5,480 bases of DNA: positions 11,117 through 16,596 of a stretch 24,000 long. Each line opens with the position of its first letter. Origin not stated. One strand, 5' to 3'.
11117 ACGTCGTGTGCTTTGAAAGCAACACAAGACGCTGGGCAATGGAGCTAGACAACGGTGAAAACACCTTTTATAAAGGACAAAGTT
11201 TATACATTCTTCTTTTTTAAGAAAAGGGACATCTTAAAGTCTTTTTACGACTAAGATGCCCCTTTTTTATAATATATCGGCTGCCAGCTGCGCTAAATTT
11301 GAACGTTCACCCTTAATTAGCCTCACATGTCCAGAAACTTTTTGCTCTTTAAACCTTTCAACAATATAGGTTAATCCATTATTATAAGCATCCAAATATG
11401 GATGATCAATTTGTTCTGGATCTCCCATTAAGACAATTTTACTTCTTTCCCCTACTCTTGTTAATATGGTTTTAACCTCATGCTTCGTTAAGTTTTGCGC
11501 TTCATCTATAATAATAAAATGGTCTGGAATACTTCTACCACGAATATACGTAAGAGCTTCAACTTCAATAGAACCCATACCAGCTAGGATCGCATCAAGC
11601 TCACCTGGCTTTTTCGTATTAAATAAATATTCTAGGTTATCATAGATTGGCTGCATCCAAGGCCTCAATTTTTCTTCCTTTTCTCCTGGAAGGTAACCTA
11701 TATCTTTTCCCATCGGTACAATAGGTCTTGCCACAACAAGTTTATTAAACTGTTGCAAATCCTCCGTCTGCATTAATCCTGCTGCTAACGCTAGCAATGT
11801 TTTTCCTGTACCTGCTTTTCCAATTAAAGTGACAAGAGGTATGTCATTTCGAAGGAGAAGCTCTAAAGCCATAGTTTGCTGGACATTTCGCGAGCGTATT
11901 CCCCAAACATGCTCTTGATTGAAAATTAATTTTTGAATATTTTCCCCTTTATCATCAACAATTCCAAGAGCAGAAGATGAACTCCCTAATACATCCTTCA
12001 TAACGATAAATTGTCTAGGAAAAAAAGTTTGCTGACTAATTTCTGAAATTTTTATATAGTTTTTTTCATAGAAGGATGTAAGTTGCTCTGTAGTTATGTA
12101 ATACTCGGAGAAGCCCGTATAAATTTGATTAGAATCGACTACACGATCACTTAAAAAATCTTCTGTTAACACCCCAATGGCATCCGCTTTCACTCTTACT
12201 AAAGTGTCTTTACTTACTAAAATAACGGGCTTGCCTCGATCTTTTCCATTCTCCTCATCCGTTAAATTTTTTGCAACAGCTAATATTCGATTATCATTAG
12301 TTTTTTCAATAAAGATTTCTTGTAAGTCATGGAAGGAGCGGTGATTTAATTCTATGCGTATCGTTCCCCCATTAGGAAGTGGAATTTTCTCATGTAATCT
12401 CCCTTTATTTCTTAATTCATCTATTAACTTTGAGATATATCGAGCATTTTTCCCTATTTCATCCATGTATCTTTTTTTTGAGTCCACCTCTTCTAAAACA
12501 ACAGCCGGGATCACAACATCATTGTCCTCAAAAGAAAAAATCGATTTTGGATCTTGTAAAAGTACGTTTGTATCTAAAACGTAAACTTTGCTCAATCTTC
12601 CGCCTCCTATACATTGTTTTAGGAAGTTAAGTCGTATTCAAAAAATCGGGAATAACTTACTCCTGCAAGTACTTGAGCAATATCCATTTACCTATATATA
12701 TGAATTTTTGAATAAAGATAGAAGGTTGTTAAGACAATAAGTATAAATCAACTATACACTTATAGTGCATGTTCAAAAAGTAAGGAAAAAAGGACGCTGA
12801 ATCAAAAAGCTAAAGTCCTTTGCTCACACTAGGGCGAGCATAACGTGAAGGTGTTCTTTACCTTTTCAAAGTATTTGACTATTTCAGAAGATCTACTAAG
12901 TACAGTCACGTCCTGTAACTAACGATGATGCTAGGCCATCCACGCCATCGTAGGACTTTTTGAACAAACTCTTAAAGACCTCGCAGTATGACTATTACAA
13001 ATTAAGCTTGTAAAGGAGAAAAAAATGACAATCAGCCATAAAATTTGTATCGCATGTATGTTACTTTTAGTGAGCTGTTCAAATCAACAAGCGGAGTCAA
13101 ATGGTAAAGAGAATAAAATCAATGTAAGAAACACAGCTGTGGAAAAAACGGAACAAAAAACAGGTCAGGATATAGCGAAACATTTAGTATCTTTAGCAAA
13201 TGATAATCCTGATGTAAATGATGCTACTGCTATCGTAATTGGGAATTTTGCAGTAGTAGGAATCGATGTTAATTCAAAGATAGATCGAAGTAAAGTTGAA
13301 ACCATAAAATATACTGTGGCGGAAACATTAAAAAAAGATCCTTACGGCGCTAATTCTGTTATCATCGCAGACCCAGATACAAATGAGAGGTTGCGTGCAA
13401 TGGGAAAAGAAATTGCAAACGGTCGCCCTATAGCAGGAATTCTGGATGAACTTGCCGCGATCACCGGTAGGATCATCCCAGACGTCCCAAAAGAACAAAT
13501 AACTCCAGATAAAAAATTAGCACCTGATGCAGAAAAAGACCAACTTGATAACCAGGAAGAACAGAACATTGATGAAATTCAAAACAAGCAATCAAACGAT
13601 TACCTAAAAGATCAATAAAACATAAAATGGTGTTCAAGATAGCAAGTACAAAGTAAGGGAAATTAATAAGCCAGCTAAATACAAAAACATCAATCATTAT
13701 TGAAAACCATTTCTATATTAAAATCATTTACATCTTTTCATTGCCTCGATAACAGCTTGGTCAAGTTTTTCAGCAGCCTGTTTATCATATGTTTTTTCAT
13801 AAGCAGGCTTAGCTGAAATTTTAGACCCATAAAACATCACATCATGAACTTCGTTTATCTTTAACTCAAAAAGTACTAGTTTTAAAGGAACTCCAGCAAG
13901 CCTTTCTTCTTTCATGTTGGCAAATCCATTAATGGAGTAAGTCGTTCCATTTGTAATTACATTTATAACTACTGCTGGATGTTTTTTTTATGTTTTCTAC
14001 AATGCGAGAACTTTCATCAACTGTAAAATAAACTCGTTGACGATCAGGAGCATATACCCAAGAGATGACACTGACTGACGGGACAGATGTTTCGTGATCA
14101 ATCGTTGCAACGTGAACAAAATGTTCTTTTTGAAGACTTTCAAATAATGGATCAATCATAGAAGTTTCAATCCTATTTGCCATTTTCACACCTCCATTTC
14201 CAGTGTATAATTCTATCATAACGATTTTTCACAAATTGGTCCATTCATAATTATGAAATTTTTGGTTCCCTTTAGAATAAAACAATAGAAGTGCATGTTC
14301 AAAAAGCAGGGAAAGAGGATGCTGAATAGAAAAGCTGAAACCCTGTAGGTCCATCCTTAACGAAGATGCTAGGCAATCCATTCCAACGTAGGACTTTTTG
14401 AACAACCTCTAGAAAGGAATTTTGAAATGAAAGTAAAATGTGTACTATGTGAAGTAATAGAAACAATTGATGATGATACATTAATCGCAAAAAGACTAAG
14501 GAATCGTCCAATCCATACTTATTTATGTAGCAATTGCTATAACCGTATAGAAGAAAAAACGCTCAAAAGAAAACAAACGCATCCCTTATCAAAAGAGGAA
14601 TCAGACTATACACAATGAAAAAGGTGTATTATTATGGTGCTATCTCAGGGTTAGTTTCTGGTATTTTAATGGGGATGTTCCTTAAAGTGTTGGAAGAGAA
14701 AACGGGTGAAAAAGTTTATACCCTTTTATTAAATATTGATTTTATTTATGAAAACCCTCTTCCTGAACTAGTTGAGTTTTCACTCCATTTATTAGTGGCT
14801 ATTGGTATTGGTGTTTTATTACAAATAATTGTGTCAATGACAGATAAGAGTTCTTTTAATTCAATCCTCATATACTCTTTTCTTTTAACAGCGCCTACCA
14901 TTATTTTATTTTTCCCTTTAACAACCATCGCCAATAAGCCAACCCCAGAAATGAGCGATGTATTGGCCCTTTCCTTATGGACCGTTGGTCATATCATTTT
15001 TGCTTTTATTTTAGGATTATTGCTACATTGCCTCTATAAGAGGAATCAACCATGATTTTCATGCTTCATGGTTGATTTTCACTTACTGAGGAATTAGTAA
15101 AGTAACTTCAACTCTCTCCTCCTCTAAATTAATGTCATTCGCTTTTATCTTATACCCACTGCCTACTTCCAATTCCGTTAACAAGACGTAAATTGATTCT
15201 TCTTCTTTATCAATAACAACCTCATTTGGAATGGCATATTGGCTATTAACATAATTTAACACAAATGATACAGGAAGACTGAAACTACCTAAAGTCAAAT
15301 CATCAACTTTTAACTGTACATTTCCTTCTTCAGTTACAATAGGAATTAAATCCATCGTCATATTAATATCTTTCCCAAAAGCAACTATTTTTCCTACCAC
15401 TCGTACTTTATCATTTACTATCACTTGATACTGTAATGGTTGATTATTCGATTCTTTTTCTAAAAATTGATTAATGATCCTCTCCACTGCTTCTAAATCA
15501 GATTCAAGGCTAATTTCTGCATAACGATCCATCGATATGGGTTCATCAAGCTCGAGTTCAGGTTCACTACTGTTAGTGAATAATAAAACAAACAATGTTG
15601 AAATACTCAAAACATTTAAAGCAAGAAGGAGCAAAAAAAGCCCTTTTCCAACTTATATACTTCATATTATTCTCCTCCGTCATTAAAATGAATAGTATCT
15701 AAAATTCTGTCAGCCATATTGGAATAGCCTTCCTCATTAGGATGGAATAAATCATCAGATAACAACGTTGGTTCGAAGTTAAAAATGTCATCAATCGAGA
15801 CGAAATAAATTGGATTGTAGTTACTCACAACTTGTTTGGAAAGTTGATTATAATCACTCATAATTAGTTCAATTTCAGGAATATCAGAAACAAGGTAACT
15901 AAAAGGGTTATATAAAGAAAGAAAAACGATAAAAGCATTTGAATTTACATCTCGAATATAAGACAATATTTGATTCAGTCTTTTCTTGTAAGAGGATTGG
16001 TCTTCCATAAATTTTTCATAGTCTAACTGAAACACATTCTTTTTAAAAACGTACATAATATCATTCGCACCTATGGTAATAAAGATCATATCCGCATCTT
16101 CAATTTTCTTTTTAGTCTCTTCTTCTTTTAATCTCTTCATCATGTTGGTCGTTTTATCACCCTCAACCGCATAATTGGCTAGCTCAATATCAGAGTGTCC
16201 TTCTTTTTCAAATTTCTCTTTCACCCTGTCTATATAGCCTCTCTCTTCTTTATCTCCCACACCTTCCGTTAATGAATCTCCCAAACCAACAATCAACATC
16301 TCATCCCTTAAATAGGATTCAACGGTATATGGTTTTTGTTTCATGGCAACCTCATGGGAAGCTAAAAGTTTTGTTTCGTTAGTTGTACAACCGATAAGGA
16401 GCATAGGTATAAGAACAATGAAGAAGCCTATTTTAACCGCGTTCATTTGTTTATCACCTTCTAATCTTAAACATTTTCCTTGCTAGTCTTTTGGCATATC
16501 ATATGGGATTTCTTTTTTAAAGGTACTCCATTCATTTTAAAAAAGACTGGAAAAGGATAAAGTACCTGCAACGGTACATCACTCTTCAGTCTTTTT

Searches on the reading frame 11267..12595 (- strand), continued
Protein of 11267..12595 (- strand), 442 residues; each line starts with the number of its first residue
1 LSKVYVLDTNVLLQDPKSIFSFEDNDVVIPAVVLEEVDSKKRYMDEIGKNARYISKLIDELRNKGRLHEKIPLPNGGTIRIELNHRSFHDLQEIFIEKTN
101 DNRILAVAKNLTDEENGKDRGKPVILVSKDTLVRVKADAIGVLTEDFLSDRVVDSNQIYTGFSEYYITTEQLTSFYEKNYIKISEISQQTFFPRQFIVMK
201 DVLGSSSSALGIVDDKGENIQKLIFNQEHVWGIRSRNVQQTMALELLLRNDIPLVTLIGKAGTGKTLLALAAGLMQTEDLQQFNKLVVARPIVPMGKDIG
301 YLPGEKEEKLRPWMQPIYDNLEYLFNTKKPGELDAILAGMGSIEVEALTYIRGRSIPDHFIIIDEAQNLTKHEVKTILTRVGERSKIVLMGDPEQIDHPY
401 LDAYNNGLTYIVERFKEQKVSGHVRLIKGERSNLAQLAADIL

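Call 35: find_encoding_contigs(protein=P0005, flank=10000, max_places=2)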
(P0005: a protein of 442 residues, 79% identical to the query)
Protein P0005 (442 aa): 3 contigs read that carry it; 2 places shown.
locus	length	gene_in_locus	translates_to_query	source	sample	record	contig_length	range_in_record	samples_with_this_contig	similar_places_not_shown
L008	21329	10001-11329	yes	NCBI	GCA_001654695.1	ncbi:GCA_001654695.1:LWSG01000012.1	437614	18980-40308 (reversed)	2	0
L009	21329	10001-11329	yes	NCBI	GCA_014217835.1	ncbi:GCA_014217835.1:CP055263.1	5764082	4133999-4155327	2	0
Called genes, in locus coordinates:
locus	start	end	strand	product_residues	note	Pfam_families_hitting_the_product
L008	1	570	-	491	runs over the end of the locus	PF01276:OKR_DC_1, PF00155:Aminotran_1_2, PF00266:Aminotran_5, PF01212:Beta_elim_lyase (weak), PF01041:DegT_DnrJ_EryC1, PF05889:SepSecS (weak), PF03711:OKR_DC_1_C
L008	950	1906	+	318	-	PF00478:IMPDH (weak), PF03060:NMO, PF01070:FMN_dh (weak), PF05690:ThiG (weak)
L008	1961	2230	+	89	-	PF05256:UPF0223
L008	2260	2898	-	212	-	PF06335:DUF1054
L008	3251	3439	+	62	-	PF27544:YkzI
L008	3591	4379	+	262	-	PF00459:Inositol_P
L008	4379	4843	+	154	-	PF08445:FR47 (weak)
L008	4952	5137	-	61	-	PF17259:DUF5325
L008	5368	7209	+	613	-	PF00009:GTP_EFTU, PF01926:MMR_HSR1 (weak), PF22042:EF-G_D2, PF03144:GTP_EFTU_D2, PF14492:EFG_III (faint), PF00679:EFG_C, PF21018:BipA_C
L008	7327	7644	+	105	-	PF14036:YlaH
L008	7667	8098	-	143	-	-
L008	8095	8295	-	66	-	PF09963:DUF2197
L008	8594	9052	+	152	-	PF01243:PNPOx_N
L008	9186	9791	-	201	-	PF09580:Spore_YhcN_YlaJ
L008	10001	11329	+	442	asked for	PF13638:PIN_4, PF02562:PhoH, PF13604:AAA_30 (faint), PF13245:AAA_19 (faint)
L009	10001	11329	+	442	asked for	PF13638:PIN_4, PF02562:PhoH, PF13604:AAA_30 (faint), PF13245:AAA_19 (faint)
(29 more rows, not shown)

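Call 36: find_encoding_contigs(protein=P0018, flank=10000, max_places=2)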
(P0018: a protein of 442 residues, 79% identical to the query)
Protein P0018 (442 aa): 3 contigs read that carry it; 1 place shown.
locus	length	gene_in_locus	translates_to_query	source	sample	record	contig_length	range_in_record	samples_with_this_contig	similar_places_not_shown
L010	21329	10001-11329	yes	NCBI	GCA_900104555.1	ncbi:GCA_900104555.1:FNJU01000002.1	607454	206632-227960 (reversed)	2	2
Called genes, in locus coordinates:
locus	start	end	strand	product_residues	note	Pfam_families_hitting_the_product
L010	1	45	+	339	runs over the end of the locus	PF00005:ABC_tran, PF08352:oligo_HPY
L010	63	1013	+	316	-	PF19300:BPD_transp_1_N, PF00528:BPD_transp_1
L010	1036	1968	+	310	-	PF12911:OppC_N, PF00528:BPD_transp_1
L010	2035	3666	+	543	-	PF00496:SBP_bac_5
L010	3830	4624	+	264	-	PF00459:Inositol_P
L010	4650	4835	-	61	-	PF17259:DUF5325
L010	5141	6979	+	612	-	PF00009:GTP_EFTU, PF01926:MMR_HSR1 (weak), PF22042:EF-G_D2, PF03144:GTP_EFTU_D2, PF14492:EFG_III (weak), PF00679:EFG_C, PF21018:BipA_C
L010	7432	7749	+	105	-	PF14036:YlaH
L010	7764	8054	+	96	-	-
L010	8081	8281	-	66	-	PF09963:DUF2197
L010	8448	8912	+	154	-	PF01243:PNPOx_N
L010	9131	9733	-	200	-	PF09580:Spore_YhcN_YlaJ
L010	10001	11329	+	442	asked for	PF13638:PIN_4, PF02562:PhoH, PF13604:AAA_30 (faint), PF13245:AAA_19 (faint)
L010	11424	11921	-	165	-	-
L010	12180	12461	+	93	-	PF07408:DUF1507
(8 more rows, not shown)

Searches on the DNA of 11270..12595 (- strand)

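Call 38: search_rna_families(sources=[L007, L008, L009, L010], threshold=gathering)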
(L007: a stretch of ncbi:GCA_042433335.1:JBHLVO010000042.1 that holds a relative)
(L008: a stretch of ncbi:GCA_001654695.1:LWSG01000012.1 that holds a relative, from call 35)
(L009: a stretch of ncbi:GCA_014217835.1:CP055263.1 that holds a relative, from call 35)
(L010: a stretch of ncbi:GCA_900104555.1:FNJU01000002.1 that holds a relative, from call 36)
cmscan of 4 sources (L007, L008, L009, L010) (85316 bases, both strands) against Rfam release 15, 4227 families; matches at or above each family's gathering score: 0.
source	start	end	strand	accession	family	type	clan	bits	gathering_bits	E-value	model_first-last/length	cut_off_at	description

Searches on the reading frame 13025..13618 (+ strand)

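Call 10: search_protein_families(library=pfam, proteins=[window:13025-13618:+])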
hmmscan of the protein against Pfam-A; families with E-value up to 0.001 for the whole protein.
window:13025-13618:+ (197 aa): 1 family
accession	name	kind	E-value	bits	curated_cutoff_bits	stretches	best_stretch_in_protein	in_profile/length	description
PF09580.15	Spore_YhcN_YlaJ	-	2.7e-12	47.5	26.3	1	25-150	33-157/158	Sporulation lipoprotein YhcN/YlaJ (Spore_YhcN_YlaJ)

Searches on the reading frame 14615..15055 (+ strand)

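Call 75: search_protein_families(library=pfam, proteins=[window:14615-15055:+])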
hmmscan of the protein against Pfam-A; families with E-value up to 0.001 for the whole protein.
window:14615-15055:+ (146 aa): 1 family
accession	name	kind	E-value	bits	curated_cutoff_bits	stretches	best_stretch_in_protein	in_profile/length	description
PF25637.1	DUF7942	-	1.1e-06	28.9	26.7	1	61-143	21-102/104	Family of unknown function (DUF7942)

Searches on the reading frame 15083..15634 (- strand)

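Call 75: search_protein_families(library=pfam, proteins=[window:15083-15634:-])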
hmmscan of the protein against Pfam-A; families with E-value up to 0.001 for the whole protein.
window:15083-15634:- (183 aa): 1 family
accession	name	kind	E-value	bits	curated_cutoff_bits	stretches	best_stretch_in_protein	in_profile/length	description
PF09911.14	DUF2140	-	5.1e-45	153.7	34.3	1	2-180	9-186/187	Uncharacterized protein conserved in bacteria (DUF2140)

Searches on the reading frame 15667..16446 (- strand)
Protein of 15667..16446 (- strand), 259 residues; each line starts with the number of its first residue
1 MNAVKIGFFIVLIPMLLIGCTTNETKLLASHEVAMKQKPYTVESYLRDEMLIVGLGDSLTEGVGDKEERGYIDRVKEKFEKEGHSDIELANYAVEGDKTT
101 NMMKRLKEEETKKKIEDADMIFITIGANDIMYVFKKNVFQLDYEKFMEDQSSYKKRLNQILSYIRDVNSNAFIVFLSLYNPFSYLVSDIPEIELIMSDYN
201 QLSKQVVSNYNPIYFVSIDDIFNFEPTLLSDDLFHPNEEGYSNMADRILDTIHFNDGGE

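Call 75: search_protein_families(library=pfam, proteins=[window:15667-16446:-])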
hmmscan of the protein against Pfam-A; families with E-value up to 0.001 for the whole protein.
window:15667-16446:- (259 aa): 3 families
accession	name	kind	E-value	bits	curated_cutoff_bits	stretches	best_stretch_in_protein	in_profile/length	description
PF13472.12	Lipase_GDSL_2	-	1.3e-22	81.6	32.9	1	55-241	2-176/178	GDSL-like Lipase/Acylhydrolase family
PF00657.28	Lipase_GDSL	-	1.1e-17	65.4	23.6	1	52-248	1-208/208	GDSL-like Lipase/Acylhydrolase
PF04311.20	DUF459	-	6.5e-06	26.1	27.2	1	53-258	3-186/197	Protein of unknown function (DUF459)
